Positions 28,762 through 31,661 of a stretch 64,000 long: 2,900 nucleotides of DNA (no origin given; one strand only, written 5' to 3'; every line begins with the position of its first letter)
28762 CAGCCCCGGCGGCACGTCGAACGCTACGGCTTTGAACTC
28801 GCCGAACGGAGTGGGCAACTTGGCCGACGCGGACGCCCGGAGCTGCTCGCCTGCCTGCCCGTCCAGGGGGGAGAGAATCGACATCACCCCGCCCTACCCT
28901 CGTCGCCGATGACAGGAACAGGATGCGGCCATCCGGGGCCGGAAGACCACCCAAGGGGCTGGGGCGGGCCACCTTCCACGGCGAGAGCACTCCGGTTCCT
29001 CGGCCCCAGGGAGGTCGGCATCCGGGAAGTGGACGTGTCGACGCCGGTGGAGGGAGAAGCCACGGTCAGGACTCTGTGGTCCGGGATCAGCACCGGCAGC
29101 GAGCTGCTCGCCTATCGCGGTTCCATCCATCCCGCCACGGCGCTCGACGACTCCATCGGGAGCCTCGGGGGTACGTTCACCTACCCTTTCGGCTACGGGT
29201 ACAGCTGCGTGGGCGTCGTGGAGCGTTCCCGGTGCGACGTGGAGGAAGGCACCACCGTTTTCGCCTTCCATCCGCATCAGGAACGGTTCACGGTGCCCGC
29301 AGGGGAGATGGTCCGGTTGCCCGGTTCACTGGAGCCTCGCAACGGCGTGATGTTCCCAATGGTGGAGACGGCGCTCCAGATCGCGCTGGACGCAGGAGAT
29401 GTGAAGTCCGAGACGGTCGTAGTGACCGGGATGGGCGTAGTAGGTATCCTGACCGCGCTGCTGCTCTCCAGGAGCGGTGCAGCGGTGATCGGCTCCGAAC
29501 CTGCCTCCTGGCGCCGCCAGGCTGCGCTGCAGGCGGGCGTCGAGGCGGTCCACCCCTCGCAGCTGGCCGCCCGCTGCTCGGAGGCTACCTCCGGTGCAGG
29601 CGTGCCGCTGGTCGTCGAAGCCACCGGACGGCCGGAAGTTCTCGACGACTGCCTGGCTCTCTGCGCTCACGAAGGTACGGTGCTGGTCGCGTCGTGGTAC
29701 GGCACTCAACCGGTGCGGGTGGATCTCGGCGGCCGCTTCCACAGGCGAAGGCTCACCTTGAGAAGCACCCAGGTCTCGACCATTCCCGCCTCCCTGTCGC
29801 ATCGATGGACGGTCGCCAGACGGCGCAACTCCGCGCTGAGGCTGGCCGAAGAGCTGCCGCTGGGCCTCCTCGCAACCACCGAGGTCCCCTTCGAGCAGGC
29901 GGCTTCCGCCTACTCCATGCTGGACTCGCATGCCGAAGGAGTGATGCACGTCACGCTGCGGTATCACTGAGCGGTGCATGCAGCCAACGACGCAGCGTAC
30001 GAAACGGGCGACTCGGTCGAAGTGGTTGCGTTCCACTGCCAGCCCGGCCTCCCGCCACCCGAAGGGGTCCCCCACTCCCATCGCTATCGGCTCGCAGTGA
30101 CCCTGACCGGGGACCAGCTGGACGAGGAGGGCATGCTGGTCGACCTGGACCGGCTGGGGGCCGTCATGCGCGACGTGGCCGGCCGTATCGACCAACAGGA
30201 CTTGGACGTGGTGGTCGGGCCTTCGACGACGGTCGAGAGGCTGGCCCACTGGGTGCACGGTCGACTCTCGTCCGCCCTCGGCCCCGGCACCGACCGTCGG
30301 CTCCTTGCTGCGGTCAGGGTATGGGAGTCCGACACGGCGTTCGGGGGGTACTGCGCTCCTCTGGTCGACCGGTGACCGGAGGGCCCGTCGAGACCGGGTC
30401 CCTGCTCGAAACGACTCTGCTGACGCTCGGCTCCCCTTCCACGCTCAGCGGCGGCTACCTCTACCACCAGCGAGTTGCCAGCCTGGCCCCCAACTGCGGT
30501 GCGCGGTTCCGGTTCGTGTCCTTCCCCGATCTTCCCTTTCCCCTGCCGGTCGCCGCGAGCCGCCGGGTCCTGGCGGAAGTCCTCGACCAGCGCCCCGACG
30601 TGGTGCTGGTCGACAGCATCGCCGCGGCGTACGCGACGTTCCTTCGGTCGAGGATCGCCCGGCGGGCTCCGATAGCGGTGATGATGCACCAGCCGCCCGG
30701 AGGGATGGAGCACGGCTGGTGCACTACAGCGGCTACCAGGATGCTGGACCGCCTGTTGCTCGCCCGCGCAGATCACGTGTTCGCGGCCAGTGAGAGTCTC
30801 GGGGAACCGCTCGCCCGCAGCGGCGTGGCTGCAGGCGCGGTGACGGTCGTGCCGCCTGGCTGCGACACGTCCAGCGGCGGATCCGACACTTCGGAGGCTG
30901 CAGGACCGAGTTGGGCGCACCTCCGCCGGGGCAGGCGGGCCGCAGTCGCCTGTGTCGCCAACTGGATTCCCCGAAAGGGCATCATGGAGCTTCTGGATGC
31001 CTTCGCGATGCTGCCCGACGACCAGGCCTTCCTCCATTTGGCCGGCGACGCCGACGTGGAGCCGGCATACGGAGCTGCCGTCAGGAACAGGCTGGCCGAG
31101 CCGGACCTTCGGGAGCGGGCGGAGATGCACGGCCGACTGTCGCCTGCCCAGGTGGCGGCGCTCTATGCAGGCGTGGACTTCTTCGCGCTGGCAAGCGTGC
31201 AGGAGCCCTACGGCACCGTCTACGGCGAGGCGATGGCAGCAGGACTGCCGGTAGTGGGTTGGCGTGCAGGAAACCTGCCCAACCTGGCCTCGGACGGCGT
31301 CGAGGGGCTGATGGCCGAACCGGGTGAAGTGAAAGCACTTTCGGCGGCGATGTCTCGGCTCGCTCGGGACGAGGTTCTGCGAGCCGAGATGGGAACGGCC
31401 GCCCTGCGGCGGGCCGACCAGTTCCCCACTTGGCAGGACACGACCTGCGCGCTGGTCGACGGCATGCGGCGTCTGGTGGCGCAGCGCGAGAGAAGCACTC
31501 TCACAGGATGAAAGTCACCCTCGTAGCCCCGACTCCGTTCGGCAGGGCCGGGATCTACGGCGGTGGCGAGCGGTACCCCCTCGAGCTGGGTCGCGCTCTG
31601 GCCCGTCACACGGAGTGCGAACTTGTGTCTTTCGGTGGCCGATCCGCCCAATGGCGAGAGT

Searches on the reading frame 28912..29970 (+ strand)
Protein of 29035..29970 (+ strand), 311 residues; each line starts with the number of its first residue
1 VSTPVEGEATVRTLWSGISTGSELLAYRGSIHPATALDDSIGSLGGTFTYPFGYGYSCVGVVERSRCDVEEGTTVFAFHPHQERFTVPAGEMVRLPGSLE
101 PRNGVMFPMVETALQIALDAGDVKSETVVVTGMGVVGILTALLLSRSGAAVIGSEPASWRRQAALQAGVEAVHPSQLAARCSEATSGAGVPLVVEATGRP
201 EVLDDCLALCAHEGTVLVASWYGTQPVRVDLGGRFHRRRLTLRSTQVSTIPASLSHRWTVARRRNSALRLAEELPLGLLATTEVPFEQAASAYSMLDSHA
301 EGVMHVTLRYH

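Call 38: search_protein_families(library=ncbifam, proteins=[window:29035-29970:+], max_evalue=0.001)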
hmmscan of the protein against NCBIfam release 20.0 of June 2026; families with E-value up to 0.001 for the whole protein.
window:29035-29970:+ (311 aa): 10 families
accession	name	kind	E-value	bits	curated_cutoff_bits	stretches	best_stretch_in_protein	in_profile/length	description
TIGR01202.1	bchC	equivalog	3.5e-18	65.8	291.25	1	4-238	23-248/308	chlorophyll synthesis pathway protein BchC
TIGR00692.1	tdh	equivalog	3.6e-14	52.5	458.35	1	83-240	121-280/340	L-threonine 3-dehydrogenase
TIGR03366.1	HpnZ_proposed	hypoth_equivalog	1.2e-13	50.9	328.1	1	112-243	146-276/315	putative phosphonate catabolism associated alcohol dehydrogenase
NF003808.0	PRK05396.1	equivalog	7.4e-11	41.5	380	1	83-231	123-273/341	L-threonine 3-dehydrogenase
NF041097.1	keto_inos_dh_IolM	equivalog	5.8e-09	35.1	450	1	126-218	208-309/389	scyllo-inosose 3-dehydrogenase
TIGR03989.1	Rxyl_3153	subfamily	1.1e-05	24.9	440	1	108-222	169-289/370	NDMA-dependent alcohol dehydrogenase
NF007375.0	PRK09880.1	equivalog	3.2e-05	22.8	469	1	113-217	158-263/344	L-idonate 5-dehydrogenase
NF041172.1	AcrlCoa_red_Thmprot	equivalog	0.00034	19.7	500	1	83-217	120-253/334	acryloyl-CoA reductase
NF007489.0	PRK10083.1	equivalog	0.00044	19.3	376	0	81-245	117-282/339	Zn-dependent oxidoreductase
TIGR03451.1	mycoS_dep_FDH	equivalog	0.00055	18.9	512.9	0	84-218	134-274/358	S-(hydroxymethyl)mycothiol dehydrogenase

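Call 41: search_solved_structures(query=window:29035-29967:+, max_evalue=0.001)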
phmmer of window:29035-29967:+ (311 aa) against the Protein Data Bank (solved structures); distinct sequences matched with E-value up to 0.001: 12.
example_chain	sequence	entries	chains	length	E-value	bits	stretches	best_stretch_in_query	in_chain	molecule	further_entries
2dfv_A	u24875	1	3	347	9.7e-11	44.7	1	82-234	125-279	Probable L-threonine 3-dehydrogenase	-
2d8a_A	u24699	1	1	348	9.8e-11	44.7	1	82-234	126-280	Probable L-threonine 3-dehydrogenase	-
3gfb_A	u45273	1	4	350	2.6e-08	36.8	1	86-222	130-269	L-threonine 3-dehydrogenase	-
2dq4_A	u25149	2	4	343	9.9e-06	28.2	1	116-242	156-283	L-threonine 3-dehydrogenase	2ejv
4eye_A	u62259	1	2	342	1.2e-05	28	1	51-221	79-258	Probable oxidoreductase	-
3ip1_A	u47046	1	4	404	2.2e-05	27.1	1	118-203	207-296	Alcohol dehydrogenase, zinc-containing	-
2cf2_D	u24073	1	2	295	2.4e-05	27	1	51-217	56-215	FATTY ACID SYNTHASE, ER DOMAIN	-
6ie0_A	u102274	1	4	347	2.6e-05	26.9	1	91-222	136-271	(R,R)-butanediol dehydrogenase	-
5yln_A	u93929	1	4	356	2.7e-05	26.8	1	94-248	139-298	Alcohol dehydrogenase, zinc-containing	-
1iyz_A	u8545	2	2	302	3.4e-05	26.5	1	51-217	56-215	QUINONE OXIDOREDUCTASE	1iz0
4ej6_A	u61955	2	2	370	0.0001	25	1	83-219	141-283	Putative zinc-binding dehydrogenase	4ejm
4ilk_A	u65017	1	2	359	0.0004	23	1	75-233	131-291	Starvation sensing protein rspB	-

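Call 90: search_solved_structures(query=A3, max_evalue=0.00001, show_alignments=1)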
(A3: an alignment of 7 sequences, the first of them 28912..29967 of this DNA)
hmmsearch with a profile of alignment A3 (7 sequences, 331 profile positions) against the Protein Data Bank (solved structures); distinct sequences matched with E-value up to 0.00001: 133 (the best 60 are shown).
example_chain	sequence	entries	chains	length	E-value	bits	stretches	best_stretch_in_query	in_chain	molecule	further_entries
2d8a_A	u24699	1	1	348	2e-21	79.6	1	104-262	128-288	Probable L-threonine 3-dehydrogenase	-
2dfv_A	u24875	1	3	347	2e-21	79.6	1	104-262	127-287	Probable L-threonine 3-dehydrogenase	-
3gfb_A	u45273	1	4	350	3.7e-18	68.9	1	106-238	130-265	L-threonine 3-dehydrogenase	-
6ie0_A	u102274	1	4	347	4.8e-16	62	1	107-241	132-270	(R,R)-butanediol dehydrogenase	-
4ej6_A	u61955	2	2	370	1.7e-14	56.9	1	105-238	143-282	Putative zinc-binding dehydrogenase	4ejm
1e3j_A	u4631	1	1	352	5.5e-14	55.2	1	104-257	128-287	NADP(H)-DEPENDENT KETOSE REDUCTASE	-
4ilk_A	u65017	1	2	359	4.7e-13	52.1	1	103-235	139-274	Starvation sensing protein rspB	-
4cpd_A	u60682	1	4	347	1.2e-12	50.7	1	113-233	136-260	ALCOHOL DEHYDROGENASE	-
5yln_A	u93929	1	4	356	1.7e-12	50.3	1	109-320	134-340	Alcohol dehydrogenase, zinc-containing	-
5vm2_A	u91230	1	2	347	2.2e-12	49.9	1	107-238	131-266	Alcohol dehydrogenase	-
4rqt_A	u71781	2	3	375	3.5e-12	49.3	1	123-232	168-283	Alcohol dehydrogenase class-P | Alcohol Dehydrogenase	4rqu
8con_A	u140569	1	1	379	3.6e-12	49.2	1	123-232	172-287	Alcohol dehydrogenase class-P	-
2dq4_A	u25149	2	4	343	6.5e-12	48.4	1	104-316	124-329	L-threonine 3-dehydrogenase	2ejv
1pl6_A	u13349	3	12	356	1.1e-11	47.7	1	109-316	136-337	Sorbitol dehydrogenase | human sorbitol dehydrogenase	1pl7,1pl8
9vxk_A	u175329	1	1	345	1.3e-11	47.4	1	10-320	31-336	Oxidoreductase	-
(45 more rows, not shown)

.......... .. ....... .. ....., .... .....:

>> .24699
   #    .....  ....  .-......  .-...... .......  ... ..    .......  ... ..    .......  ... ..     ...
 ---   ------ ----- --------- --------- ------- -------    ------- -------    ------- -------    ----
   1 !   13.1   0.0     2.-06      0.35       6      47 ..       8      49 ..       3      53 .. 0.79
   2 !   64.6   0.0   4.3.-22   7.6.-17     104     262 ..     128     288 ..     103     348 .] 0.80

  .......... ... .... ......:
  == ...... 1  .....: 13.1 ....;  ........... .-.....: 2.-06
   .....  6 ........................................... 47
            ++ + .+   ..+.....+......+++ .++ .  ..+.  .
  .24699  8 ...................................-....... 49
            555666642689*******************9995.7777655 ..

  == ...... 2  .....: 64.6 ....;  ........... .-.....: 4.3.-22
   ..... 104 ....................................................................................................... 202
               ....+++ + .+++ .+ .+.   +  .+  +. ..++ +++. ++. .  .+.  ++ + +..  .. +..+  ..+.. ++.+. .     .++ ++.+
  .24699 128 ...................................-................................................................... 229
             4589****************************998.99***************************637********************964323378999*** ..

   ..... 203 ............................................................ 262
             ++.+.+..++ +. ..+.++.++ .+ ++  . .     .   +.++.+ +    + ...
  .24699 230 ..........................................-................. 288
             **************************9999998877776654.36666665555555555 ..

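Call 100: find_related_loci(query=A5, collection=metagenome_contigs, flank=10000)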
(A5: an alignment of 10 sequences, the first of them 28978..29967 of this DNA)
Query A5 (330 aa) in metagenome_contigs; peptide patterns used: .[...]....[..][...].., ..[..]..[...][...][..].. (x = any residue, [..] = any of these).
600 stretches matched a pattern (row limit reached: there are more); 576 encode a relative of the query (tblastn E <= 1e-3); the best 80 are kept; 80 distinct loci.
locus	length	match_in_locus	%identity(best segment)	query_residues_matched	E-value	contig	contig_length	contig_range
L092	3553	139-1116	56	2-329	8e-115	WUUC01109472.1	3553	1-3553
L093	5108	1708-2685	59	4-329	2e-112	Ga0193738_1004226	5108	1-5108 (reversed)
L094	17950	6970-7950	56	2-329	3e-109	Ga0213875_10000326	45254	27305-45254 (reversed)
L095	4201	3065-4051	54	1-330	3e-109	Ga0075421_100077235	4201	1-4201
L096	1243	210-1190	58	3-329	1e-117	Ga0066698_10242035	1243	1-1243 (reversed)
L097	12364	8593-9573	59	3-329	3e-107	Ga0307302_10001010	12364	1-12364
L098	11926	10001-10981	58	3-329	2e-107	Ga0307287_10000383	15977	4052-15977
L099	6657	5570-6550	58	3-329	2e-106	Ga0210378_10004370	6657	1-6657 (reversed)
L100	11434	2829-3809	59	3-329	5e-106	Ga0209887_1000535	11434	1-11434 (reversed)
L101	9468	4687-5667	58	3-329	1e-104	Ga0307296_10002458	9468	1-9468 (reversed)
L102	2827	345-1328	57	2-329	3e-107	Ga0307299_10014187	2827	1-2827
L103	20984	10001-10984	54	2-329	9e-104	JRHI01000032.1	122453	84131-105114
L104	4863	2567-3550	55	2-330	6e-103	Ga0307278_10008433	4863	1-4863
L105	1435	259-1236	55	2-329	1e-110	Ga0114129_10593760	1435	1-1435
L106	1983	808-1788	55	3-329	5e-108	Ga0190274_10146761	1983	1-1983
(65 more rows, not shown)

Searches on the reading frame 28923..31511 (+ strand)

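Call 10: search_protein_families(library=pfam, proteins=[window:28923-31511:+], max_evalue=0.001)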
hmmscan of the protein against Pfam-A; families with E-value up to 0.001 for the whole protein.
window:28923-31511:+ (862 aa): 4 families
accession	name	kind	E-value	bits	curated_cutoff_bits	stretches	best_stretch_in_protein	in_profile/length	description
PF00534.26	Glycos_transf_1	-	3.1e-23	82.6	26.4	1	668-827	11-169/172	Glycosyl transferases group 1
PF13692.12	Glyco_trans_1_4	-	3e-22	79.8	27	1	675-816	4-142/142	Glycosyl transferases group 1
PF13439.12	Glyco_transf_4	-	1.3e-13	51.8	28.5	1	524-650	38-169/170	Glycosyltransferase Family 4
PF13524.12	Glyco_trans_1_2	-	1.1e-05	25.9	25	1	729-839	27-137/144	Glycosyl transferase-like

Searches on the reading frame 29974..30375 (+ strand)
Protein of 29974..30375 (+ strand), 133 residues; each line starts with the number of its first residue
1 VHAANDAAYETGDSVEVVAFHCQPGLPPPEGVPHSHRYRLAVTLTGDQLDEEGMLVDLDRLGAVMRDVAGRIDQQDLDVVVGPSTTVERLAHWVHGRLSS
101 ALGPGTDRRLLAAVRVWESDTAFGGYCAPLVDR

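Call 10: search_protein_families(library=pfam, proteins=[window:29974-30375:+], max_evalue=0.001)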
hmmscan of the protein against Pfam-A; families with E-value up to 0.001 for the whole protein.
window:29974-30375:+ (133 aa): 1 family
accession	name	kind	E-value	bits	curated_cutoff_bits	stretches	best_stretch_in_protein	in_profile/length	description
PF01242.24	PTPS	-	9.1e-19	68.1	22.4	1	19-123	10-115/121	6-pyruvoyl tetrahydropterin synthase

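Call 21: search_solved_structures(query=window:29974-30372:+, max_evalue=1, show_alignments=3)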
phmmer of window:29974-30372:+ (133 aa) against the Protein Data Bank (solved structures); distinct sequences matched with E-value up to 1: 11.
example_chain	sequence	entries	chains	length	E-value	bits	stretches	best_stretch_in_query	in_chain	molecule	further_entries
4ntk_A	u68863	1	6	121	0.0019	21.4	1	20-101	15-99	6-carboxy-5,6,7,8-tetrahydropterin synthase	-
3qna_A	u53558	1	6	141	0.0027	20.9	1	20-101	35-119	6-carboxy-5,6,7,8-tetrahydropterin synthase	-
4ntm_A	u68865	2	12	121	0.0028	20.8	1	21-101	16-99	6-carboxy-5,6,7,8-tetrahydropterin synthase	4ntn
2oba_A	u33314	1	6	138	0.0035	20.5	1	31-102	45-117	Probable 6-pyruvoyl tetrahydrobiopterin synthase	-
3qn0_A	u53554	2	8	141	0.004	20.3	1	21-101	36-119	6-carboxy-5,6,7,8-tetrahydropterin synthase | 6-pyruvoyl tetrahydrobiopterin synthase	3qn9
2dj6_A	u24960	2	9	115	0.012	18.8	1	34-118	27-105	hypothetical protein PH0634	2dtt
3d7j_A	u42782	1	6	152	0.047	16.9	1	34-126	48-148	Uncharacterized protein SCO6650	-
3i2b_A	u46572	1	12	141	0.052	16.7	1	34-121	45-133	6-pyruvoyl tetrahydrobiopterin synthase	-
1b66_A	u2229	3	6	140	0.078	16.2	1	34-120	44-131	6-PYRUVOYL TETRAHYDROPTERIN SYNTHASE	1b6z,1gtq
2g64_A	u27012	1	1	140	0.24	14.6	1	33-102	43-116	Putative 6-pyruvoyl tetrahydrobiopterin synthase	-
2fx5_A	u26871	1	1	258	0.39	13.9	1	81-129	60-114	lipase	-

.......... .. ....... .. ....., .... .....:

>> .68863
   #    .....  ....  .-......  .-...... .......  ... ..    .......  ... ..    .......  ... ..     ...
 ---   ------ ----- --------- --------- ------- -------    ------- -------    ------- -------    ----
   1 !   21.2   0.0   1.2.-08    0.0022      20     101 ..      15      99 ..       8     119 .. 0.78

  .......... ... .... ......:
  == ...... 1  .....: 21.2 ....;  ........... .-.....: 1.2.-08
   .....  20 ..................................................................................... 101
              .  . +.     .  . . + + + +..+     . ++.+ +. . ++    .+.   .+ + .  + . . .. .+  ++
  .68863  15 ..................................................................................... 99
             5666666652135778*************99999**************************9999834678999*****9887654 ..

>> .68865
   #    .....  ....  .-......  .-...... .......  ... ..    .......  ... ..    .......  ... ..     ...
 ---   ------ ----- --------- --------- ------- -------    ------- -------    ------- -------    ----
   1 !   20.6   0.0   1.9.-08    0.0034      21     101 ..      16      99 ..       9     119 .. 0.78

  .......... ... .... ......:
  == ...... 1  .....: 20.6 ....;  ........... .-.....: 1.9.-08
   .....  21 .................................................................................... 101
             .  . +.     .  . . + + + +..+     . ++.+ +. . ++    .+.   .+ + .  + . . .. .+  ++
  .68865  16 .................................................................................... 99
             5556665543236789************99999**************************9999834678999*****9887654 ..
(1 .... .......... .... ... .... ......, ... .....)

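Call 38: search_protein_families(library=ncbifam, proteins=[window:29974-30375:+], max_evalue=0.001)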
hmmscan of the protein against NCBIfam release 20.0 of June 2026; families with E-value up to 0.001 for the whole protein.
window:29974-30375:+ (133 aa): 2 families
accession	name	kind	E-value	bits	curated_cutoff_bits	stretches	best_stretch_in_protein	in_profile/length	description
TIGR03367.1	queuosine_QueD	equivalog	1.6e-10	41.3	89.25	1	32-98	23-90/92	6-carboxytetrahydropterin synthase QueD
TIGR00039.1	6PTHBS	subfamily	5.5e-07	29.9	125.5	1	34-107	27-103/124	6-pyruvoyl tetrahydropterin synthase/6-carboxytetrahydropterin synthase family protein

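Call 68: search_solved_structures(query=A2, max_evalue=0.01, show_alignments=3)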
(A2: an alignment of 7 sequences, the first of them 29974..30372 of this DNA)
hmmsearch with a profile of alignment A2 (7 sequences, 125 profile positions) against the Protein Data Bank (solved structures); distinct sequences matched with E-value up to 0.01: 15.
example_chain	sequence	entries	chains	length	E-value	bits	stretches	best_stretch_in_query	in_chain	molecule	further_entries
3d7j_A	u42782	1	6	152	4.7e-34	120.5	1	1-125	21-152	Uncharacterized protein SCO6650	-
2g64_A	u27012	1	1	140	5.5e-13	52.5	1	23-121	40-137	Putative 6-pyruvoyl tetrahydrobiopterin synthase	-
3i2b_A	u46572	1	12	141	7.3e-11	45.6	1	25-118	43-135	6-pyruvoyl tetrahydrobiopterin synthase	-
4ntk_A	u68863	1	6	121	1.2e-10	44.8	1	8-100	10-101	6-carboxy-5,6,7,8-tetrahydropterin synthase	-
3qna_A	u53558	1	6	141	1.8e-10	44.3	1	8-100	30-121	6-carboxy-5,6,7,8-tetrahydropterin synthase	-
1b66_A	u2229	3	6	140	3.3e-10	43.5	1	25-118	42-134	6-PYRUVOYL TETRAHYDROPTERIN SYNTHASE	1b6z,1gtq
4ntm_A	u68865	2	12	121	3.9e-10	43.2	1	8-100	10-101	6-carboxy-5,6,7,8-tetrahydropterin synthase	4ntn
3qn0_A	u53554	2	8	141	5.7e-10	42.7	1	8-100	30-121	6-carboxy-5,6,7,8-tetrahydropterin synthase | 6-pyruvoyl tetrahydrobiopterin synthase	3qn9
2oba_A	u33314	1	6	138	8.7e-10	42.1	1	8-114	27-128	Probable 6-pyruvoyl tetrahydrobiopterin synthase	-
2dj6_A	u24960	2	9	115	1.4e-09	41.5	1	7-115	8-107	hypothetical protein PH0634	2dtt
7v0f_A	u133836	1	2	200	1.4e-05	28.5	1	9-65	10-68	6-carboxy-5,6,7,8-tetrahydropterin synthase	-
2a0s_A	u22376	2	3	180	8.9e-05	25.9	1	20-67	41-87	6-pyruvoyl tetrahydropterin synthase | 6-pyruvoyl tetrahydrobiopterin synthase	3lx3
1y13_A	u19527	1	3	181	0.0001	25.7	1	20-67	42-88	6-pyruvoyl tetrahydropterin synthase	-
3m0n_A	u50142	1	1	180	0.0001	25.7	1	20-67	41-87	Putative 6-pyruvoyl tetrahydrobiopterin synthase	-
3lze_A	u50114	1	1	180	0.00015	25.2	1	21-67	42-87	Putative 6-pyruvoyl tetrahydrobiopterin synthase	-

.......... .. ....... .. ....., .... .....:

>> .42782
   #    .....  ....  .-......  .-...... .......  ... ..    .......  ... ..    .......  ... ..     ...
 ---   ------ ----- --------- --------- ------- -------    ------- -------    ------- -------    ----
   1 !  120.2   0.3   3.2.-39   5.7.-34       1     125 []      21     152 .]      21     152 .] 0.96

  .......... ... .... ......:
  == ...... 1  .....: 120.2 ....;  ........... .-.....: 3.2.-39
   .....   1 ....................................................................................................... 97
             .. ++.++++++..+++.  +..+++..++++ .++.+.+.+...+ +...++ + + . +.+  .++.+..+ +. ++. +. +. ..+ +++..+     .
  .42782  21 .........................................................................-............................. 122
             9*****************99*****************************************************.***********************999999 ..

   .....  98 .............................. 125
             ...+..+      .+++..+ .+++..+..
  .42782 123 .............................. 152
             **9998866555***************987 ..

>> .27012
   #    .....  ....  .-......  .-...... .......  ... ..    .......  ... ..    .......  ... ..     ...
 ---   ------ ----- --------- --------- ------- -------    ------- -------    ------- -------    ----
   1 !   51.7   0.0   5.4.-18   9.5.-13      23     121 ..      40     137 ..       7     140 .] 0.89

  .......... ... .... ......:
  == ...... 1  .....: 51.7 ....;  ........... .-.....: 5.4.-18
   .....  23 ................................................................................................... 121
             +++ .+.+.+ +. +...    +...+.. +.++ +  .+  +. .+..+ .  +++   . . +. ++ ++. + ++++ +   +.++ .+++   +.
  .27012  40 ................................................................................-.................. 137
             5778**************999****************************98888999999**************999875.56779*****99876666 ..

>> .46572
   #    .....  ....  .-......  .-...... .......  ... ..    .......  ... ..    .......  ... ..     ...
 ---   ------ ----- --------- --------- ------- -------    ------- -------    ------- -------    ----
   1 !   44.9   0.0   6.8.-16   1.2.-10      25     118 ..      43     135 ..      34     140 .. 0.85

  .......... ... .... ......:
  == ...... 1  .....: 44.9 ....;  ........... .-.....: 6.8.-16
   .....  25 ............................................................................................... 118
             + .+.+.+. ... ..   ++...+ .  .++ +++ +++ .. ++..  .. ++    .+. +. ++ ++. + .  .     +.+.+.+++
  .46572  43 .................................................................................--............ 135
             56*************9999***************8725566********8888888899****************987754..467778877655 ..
